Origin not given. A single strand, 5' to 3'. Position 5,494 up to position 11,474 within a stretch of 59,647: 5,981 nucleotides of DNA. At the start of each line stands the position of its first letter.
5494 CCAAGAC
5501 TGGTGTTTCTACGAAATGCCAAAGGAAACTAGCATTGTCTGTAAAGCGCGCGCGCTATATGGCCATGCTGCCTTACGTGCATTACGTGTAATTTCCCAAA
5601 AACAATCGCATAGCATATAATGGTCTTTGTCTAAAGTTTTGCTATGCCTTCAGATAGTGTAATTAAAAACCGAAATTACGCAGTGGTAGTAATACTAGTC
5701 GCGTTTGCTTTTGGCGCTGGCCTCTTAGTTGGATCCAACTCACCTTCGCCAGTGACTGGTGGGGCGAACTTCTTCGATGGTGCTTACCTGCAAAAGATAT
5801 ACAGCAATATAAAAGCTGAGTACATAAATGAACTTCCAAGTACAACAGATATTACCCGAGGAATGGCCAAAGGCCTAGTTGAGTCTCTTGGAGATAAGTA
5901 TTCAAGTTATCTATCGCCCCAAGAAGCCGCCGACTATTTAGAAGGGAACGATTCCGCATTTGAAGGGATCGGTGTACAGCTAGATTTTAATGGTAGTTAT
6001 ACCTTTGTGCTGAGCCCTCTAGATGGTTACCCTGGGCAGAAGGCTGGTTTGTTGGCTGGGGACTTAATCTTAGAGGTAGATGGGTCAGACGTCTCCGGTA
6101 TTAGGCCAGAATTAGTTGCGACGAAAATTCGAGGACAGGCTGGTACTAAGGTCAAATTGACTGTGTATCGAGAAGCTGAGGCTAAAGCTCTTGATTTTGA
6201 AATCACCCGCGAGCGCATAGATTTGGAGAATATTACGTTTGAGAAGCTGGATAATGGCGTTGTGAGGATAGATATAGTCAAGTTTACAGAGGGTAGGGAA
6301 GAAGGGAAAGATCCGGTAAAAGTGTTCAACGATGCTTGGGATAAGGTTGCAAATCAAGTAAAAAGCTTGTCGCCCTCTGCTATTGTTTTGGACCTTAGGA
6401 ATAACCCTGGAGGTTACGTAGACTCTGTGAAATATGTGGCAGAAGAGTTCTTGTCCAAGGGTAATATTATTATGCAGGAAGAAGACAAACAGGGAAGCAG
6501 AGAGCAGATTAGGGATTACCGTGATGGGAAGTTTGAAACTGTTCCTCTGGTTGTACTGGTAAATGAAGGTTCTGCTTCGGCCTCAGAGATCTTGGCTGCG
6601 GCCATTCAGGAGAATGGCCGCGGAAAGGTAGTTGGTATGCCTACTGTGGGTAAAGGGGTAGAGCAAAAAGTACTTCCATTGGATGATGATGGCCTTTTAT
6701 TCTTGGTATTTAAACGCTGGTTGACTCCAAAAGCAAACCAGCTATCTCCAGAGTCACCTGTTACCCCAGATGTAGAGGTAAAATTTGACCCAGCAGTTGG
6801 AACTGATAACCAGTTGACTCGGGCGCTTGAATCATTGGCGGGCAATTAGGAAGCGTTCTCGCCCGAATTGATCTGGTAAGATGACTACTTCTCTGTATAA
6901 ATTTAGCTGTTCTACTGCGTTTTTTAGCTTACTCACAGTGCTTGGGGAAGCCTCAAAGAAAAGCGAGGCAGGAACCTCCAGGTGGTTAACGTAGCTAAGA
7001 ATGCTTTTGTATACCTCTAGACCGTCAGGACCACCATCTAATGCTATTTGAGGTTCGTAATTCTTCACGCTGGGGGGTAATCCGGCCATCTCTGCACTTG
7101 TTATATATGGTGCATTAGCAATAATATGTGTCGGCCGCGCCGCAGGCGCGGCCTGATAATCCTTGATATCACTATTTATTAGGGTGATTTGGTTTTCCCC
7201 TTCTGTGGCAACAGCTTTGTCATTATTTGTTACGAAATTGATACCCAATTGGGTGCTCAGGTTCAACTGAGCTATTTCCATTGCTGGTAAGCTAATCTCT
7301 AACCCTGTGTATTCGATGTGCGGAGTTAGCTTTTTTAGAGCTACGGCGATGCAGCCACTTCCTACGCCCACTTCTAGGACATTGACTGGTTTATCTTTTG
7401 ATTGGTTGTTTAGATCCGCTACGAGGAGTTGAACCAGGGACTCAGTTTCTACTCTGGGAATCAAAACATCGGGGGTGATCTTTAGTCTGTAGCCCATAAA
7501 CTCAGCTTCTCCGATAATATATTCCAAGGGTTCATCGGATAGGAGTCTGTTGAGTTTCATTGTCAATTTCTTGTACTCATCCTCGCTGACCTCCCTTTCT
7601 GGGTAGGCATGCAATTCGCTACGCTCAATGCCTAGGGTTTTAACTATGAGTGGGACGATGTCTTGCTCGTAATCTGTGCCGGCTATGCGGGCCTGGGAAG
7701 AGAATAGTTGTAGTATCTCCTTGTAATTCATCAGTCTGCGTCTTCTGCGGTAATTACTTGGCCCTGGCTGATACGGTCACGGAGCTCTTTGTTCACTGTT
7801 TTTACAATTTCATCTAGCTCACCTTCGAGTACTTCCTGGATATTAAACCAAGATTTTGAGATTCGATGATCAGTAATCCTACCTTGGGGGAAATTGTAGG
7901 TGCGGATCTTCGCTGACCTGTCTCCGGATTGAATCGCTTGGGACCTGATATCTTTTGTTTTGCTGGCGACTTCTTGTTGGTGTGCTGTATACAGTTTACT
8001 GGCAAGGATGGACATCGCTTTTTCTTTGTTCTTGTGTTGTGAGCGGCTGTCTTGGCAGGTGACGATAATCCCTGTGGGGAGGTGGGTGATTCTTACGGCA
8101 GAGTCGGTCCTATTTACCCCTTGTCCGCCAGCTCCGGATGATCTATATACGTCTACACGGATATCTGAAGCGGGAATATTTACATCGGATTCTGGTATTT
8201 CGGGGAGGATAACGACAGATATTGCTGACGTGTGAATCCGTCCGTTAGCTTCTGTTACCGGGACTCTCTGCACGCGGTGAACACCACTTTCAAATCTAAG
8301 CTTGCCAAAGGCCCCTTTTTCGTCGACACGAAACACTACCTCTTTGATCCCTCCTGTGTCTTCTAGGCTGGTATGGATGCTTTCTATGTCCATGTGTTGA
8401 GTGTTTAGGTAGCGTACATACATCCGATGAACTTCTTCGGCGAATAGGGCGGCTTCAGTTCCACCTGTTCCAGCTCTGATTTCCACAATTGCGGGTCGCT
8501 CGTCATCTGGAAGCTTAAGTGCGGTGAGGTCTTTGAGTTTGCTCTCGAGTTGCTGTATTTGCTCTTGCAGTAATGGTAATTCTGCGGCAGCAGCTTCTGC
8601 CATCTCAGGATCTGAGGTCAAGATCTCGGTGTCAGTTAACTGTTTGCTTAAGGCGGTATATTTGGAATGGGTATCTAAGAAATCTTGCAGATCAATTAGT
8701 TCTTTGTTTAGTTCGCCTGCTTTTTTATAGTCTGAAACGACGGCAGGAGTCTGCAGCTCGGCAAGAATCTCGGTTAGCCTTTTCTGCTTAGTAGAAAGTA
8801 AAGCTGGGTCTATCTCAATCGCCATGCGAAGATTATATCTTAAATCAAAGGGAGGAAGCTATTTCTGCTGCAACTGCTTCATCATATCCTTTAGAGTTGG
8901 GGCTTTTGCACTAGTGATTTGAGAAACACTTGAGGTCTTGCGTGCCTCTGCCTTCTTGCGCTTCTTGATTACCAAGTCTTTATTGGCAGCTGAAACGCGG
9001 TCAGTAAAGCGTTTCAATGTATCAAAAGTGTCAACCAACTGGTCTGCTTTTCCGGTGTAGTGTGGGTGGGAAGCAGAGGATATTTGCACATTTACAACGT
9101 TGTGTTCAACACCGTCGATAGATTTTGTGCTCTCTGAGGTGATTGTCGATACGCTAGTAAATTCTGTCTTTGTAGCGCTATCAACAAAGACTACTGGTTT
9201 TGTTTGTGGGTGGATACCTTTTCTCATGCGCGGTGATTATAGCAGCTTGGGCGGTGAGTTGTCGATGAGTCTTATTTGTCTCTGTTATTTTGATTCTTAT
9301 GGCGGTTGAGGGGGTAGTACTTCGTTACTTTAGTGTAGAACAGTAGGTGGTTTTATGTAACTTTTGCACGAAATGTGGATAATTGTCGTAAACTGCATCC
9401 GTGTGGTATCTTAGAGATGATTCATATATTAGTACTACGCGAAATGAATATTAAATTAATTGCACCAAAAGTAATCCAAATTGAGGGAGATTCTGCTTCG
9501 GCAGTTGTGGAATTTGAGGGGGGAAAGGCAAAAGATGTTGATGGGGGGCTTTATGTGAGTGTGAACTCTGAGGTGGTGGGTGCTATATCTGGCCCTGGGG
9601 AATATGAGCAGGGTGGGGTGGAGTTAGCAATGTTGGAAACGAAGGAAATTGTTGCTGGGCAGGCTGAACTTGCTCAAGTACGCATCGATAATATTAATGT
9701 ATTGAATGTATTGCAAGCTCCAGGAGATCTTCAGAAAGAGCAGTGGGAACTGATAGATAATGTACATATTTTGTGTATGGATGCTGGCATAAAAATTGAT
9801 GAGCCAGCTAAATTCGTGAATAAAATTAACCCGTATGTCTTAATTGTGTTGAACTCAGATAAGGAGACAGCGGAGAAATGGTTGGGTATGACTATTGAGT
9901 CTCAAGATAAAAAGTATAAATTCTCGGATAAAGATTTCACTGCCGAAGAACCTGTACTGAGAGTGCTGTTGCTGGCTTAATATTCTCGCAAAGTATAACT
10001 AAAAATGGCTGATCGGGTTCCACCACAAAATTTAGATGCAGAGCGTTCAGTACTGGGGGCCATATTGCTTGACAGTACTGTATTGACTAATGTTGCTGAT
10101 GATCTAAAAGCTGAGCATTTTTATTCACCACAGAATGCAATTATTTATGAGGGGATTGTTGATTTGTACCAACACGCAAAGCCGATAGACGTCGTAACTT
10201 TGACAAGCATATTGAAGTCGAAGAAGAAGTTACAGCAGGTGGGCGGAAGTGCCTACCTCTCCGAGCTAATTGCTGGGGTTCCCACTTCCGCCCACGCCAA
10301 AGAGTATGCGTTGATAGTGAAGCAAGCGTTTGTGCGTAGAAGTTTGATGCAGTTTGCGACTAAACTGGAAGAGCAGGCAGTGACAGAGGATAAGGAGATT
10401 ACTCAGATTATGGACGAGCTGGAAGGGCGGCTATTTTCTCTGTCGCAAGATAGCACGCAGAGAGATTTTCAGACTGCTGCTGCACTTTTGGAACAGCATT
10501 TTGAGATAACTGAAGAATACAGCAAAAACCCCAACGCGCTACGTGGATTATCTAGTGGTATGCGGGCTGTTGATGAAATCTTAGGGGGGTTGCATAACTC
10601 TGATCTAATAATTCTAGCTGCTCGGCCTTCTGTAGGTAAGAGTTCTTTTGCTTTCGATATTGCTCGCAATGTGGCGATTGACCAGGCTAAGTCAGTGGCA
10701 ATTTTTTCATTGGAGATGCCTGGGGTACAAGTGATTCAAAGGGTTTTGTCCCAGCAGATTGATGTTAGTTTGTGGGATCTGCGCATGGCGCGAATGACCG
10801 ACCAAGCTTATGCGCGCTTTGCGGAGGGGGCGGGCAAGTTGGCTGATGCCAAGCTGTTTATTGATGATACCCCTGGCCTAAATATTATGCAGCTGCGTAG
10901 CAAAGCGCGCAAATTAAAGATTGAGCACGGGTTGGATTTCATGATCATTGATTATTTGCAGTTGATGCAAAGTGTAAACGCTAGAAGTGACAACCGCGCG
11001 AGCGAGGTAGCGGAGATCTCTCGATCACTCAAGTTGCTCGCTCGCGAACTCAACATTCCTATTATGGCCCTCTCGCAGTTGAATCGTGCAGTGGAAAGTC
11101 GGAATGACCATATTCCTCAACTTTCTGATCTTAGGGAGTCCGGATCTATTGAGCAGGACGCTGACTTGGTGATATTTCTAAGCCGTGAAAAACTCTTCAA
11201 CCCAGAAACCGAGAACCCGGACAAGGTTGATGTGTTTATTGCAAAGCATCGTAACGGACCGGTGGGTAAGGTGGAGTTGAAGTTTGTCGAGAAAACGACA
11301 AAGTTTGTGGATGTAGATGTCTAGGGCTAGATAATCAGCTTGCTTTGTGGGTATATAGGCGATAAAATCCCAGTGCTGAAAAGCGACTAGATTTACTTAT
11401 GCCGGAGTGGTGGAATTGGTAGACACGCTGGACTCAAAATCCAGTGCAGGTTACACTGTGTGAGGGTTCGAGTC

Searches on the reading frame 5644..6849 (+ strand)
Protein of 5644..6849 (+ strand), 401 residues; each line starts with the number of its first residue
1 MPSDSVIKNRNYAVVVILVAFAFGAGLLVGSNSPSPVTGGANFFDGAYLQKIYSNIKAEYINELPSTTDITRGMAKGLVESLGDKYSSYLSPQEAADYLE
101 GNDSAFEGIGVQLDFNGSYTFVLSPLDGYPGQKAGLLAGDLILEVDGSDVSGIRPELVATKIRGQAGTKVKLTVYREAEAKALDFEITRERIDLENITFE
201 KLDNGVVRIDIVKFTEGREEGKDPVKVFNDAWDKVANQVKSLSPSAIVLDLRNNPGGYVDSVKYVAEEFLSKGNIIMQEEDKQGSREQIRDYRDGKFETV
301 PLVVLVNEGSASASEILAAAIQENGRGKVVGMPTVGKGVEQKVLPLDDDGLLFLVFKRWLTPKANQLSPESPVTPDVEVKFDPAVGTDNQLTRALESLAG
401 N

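Call 30: search_protein_families(library=pfam, proteins=[window:5644-6849:+], max_evalue=0.00001)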
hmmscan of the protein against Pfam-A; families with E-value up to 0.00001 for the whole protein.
window:5644-6849:+ (401 aa): 4 families
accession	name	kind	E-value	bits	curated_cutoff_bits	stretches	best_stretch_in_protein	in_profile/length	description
PF03572.23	Peptidase_S41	-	2.9e-36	125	24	1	229-379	15-165/165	Peptidase family S41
PF13180.12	PDZ_2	-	1.2e-09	38.8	27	1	108-184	2-77/80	PDZ domain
PF17820.7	PDZ_6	-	1.2e-09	38.2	27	1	122-176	2-54/54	PDZ domain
PF00595.29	PDZ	-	1.3e-07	32.3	23.2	1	108-174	11-80/81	PDZ domain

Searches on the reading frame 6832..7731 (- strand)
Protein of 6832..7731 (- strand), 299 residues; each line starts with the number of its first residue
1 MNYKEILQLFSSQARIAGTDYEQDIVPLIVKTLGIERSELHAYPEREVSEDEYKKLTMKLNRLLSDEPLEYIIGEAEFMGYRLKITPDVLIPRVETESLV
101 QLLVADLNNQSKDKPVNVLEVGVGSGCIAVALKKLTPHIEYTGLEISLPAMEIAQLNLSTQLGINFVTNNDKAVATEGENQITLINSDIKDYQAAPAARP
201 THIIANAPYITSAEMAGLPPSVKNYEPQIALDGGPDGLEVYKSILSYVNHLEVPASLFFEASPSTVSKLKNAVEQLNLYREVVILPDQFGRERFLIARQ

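Call 30: search_protein_families(library=pfam, proteins=[window:6832-7731:-], max_evalue=0.00001)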
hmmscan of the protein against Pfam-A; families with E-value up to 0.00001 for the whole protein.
window:6832-7731:- (299 aa): 2 families
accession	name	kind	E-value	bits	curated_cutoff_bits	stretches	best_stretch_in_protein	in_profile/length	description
PF17827.6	PrmC_N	-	4.4e-09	37.2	23.4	1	23-74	20-71/71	PrmC N-terminal domain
PF05175.20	MTS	-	2.1e-07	31.2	23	1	101-206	21-125/170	Methyltransferase small domain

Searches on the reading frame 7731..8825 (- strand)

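Call 30: search_protein_families(library=pfam, proteins=[window:7731-8825:-], max_evalue=0.00001)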
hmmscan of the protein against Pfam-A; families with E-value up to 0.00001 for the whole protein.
window:7731-8825:- (364 aa): 2 families
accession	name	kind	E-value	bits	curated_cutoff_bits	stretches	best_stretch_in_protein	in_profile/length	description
PF03462.23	PCRF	-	4.1e-59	200.1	24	1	14-204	2-194/194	PCRF domain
PF00472.26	RF-1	-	1.8e-42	144.4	35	1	212-321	2-116/116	RF-1 domain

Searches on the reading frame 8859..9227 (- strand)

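Call 30: search_protein_families(library=pfam, proteins=[window:8859-9227:-], max_evalue=0.00001)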
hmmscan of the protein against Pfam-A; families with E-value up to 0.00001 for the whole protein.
window:8859-9227:- (122 aa): 1 family
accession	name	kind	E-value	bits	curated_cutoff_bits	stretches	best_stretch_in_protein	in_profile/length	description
PF01197.23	Ribosomal_L31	-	3.4e-15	56.4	27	1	1-77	1-63/65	Ribosomal protein L31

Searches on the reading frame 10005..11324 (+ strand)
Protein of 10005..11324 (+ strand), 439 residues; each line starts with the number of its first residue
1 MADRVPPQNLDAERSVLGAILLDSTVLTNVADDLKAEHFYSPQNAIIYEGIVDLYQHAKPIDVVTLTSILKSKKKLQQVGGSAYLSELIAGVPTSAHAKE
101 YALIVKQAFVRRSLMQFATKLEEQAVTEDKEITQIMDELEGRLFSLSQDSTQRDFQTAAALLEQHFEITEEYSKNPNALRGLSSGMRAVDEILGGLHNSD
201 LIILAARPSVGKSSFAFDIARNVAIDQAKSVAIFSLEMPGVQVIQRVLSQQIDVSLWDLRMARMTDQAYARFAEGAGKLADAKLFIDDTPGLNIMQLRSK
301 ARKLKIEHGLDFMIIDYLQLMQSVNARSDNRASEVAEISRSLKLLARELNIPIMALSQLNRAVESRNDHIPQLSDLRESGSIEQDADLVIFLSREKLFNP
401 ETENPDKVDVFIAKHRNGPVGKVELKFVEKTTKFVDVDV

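Call 31: search_protein_families(library=pfam, proteins=[window:10005-11324:+], max_evalue=0.00001)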
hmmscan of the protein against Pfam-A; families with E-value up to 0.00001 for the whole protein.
window:10005-11324:+ (439 aa): 3 families
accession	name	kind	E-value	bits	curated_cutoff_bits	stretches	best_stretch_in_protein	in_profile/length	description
PF03796.21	DnaB_C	-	1.1e-98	330.1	27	1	181-435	1-254/255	DnaB-like helicase C terminal domain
PF00772.26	DnaB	-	8.8e-34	116.1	23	1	6-107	2-103/103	DnaB-like helicase N terminal domain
PF13481.12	AAA_25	-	1.1e-11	45.2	27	1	186-359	19-190/195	AAA domain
